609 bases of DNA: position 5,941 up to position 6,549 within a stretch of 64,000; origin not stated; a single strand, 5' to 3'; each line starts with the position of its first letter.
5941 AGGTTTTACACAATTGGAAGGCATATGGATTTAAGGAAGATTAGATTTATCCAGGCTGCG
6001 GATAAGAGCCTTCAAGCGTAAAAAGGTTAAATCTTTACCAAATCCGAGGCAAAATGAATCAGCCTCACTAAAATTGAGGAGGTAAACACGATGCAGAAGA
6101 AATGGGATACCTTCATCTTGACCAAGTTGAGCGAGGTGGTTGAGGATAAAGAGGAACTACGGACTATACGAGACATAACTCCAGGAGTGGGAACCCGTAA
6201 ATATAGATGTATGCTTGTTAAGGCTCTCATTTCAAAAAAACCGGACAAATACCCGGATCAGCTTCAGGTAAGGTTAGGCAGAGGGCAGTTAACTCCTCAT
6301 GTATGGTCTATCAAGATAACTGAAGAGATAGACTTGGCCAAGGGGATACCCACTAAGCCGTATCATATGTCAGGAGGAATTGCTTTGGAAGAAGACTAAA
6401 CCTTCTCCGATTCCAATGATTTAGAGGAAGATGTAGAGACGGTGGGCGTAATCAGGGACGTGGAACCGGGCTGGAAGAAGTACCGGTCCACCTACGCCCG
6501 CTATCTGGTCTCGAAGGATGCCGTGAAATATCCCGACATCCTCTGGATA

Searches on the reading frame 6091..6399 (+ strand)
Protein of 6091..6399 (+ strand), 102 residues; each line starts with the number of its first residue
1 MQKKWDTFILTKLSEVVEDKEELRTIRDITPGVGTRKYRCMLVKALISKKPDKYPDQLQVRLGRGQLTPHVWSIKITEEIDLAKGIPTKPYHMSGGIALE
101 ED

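Call 8: search_protein_families(library=pfam, proteins=[window:6091-6399:+], max_evalue=0.01)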
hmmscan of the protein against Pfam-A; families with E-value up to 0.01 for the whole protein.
window:6091-6399:+ (102 aa): 1 family
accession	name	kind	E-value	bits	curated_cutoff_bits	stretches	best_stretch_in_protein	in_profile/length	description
PF09662.15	Phenyl_P_gamma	-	1.1e-16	61.2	25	1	4-81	2-76/83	Phenylphosphate carboxylase gamma subunit (Phenyl_P_gamma)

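Call 9: search_protein_families(library=ncbifam, proteins=[window:6091-6399:+], max_evalue=0.001)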
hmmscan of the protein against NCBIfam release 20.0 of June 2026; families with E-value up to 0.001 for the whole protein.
window:6091-6399:+ (102 aa): 1 family
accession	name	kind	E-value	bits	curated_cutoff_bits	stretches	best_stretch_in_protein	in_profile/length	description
TIGR02725.1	phenyl_P_gamma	equivalog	1.4e-16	60.2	135.55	1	4-81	3-77/84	phenylphosphate carboxylase subunit gamma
